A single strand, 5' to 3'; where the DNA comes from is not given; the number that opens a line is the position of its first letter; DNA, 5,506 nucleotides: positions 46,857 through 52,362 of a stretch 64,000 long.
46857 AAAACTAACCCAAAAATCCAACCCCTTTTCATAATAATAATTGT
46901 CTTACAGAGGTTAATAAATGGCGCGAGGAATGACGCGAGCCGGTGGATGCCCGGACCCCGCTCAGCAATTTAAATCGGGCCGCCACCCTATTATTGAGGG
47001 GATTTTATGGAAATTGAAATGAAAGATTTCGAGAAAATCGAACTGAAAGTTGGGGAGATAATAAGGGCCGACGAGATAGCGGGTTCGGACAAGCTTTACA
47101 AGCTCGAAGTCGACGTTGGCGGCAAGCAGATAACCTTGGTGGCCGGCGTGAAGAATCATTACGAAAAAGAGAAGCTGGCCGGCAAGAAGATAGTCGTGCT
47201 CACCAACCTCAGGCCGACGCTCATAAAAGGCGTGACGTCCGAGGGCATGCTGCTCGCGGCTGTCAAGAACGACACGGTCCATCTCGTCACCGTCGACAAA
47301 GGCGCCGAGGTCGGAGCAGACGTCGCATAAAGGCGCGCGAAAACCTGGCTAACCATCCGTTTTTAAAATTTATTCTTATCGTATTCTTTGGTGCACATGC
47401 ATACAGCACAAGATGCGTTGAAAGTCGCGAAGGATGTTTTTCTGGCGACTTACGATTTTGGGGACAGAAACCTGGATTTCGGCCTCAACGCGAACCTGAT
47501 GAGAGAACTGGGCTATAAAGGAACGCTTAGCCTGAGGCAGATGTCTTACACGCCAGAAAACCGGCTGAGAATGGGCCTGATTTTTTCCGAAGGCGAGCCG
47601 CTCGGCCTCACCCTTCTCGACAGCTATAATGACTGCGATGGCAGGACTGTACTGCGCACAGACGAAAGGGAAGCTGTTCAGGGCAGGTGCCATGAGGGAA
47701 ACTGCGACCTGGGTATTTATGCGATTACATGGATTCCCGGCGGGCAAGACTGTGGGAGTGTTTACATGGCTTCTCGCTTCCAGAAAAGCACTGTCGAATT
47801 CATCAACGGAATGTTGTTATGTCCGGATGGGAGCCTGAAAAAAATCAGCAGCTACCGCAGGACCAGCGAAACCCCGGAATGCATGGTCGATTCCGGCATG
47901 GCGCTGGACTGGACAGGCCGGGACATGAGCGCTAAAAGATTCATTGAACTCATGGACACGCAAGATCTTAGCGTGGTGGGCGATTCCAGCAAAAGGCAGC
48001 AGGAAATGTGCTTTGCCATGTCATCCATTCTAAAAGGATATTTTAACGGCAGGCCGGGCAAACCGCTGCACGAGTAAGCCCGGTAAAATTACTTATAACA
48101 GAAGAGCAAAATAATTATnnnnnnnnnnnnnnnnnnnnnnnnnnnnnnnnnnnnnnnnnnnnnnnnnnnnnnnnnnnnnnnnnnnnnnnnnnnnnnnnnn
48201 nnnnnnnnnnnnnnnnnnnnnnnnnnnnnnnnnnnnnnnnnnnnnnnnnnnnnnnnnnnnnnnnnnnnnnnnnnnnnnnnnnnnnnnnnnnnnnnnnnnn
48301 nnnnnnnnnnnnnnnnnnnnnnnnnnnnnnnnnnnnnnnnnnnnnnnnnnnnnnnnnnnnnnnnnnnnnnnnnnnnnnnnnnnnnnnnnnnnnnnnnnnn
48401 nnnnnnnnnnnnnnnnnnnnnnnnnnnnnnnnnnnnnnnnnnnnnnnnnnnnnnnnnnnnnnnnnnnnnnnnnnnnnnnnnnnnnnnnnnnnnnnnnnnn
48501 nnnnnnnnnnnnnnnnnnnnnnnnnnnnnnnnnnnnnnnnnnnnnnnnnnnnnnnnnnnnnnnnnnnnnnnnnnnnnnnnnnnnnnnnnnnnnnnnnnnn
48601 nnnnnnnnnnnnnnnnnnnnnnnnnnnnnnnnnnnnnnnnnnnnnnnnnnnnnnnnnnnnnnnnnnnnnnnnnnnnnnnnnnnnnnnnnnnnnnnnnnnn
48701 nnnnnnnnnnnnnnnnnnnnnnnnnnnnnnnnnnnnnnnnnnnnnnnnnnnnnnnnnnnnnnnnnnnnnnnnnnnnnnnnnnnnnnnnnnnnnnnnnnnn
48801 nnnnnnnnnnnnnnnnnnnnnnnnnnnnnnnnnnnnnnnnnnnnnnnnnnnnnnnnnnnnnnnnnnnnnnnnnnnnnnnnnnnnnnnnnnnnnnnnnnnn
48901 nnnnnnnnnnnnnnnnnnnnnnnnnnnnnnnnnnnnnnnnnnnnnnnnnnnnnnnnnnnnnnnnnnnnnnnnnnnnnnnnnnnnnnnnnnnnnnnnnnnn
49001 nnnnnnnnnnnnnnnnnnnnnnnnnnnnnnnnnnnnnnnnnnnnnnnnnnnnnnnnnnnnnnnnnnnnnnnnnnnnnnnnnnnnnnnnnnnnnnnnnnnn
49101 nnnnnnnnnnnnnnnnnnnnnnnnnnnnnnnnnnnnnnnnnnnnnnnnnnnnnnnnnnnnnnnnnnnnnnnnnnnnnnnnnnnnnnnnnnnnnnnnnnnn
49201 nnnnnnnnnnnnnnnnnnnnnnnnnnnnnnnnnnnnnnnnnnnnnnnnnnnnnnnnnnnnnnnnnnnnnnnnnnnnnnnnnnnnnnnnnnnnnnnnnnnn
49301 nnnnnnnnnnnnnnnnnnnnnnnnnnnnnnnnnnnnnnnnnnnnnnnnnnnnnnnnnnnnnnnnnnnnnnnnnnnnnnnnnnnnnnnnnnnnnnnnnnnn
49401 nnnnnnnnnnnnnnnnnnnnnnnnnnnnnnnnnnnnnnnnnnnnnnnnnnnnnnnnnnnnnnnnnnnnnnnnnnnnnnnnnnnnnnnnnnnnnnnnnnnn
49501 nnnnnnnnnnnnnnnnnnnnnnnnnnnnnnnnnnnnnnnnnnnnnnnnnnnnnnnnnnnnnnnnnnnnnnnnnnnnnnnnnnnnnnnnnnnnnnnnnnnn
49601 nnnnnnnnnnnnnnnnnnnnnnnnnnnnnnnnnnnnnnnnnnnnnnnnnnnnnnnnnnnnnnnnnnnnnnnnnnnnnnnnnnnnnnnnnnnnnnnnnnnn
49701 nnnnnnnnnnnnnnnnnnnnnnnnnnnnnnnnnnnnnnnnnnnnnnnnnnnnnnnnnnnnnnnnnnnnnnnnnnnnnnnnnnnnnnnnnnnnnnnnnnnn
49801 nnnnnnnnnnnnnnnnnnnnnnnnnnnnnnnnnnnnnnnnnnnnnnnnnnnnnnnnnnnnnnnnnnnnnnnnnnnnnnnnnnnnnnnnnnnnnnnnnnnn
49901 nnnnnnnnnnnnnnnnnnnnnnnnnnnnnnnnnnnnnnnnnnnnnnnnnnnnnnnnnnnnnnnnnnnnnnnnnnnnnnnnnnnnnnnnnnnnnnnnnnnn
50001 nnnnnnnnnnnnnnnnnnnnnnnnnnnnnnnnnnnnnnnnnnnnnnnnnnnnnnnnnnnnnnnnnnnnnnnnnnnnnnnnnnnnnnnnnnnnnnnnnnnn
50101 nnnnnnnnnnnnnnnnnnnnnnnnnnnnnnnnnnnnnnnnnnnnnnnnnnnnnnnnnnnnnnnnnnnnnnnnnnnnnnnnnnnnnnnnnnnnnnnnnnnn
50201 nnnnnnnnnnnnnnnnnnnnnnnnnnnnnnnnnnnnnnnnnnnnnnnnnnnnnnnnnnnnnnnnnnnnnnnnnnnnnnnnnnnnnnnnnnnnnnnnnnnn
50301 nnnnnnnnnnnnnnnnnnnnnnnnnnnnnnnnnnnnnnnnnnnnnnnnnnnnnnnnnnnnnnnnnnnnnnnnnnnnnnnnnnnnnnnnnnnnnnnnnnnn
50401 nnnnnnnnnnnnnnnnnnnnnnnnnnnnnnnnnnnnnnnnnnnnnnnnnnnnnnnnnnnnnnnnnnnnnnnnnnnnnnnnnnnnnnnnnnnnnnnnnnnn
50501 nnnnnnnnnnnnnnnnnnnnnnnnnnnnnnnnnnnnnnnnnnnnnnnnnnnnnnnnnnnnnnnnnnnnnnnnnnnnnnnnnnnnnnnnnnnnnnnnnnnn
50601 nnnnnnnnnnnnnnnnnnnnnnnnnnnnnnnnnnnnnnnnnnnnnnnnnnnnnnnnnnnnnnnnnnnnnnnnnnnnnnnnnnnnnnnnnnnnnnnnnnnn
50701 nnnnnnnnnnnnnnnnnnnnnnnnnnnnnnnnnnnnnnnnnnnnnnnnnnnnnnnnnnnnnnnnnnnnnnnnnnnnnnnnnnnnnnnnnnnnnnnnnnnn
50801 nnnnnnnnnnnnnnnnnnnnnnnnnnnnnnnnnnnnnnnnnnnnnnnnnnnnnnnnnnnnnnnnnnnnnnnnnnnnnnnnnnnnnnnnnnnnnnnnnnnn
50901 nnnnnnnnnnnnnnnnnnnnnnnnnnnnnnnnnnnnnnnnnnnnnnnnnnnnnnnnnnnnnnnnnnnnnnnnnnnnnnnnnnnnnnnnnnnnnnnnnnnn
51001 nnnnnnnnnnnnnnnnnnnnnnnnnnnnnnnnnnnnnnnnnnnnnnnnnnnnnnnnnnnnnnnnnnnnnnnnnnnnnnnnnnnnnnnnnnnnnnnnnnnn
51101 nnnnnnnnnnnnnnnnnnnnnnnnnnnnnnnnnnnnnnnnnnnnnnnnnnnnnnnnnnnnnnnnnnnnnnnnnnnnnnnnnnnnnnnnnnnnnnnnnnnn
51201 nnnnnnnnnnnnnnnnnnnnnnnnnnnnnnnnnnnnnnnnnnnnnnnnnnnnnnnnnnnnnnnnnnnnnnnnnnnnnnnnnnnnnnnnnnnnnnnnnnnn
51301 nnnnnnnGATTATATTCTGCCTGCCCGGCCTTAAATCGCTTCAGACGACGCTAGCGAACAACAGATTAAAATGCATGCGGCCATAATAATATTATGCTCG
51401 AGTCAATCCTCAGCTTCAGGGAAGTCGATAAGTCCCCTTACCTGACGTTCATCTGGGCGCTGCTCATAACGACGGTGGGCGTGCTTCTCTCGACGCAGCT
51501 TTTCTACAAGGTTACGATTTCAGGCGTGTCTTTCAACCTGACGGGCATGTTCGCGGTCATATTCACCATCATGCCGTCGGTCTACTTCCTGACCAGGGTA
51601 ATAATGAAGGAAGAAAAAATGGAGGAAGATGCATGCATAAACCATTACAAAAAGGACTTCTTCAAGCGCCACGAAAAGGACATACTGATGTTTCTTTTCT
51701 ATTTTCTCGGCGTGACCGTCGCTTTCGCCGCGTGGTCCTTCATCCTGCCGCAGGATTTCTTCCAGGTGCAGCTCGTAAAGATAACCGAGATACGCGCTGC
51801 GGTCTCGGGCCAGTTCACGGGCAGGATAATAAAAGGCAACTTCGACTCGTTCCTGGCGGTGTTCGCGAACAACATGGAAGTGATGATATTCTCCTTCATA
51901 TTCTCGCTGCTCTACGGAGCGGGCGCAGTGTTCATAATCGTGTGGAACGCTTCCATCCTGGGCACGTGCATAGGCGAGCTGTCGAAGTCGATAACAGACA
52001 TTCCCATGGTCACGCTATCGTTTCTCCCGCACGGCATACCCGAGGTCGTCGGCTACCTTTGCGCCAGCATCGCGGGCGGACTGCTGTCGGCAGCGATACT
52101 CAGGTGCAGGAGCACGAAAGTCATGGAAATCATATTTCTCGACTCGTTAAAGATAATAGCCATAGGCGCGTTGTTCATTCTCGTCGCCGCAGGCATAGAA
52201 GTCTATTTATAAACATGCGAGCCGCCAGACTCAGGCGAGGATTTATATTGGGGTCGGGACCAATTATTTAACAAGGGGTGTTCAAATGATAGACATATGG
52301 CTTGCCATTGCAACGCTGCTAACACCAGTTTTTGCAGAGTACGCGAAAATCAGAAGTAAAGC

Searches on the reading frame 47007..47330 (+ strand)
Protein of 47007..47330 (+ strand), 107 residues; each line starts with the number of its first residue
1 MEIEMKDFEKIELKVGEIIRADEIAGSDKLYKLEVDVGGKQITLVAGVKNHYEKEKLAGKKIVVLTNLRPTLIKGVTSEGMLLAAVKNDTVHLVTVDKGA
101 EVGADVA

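Call 55: search_protein_families(library=pfam, proteins=[window:47007-47330:+], max_evalue=0.001)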
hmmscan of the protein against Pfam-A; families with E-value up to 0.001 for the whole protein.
window:47007-47330:+ (107 aa): 1 family
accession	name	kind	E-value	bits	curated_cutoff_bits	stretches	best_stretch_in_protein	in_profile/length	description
PF01588.26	tRNA_bind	-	4.9e-26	91.1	27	1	13-104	1-95/96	Putative tRNA binding domain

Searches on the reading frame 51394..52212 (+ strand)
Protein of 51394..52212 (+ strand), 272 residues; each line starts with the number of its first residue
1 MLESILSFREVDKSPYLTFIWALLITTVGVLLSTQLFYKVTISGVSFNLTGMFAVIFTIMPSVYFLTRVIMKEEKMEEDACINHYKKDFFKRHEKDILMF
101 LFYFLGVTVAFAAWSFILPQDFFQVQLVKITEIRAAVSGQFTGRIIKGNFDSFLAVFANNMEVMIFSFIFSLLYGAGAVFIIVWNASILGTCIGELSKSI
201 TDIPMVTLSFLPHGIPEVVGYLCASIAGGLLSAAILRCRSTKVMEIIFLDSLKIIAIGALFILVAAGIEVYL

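Call 56: search_protein_families(library=pfam, proteins=[window:51394-52212:+], max_evalue=0.0001)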
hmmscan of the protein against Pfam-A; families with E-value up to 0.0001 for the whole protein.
window:51394-52212:+ (272 aa): 1 family
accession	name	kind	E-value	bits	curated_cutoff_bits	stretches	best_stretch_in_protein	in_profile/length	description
PF01944.22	SpoIIM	-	1.4e-14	54.8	26.9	1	101-271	3-160/163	Stage II sporulation protein M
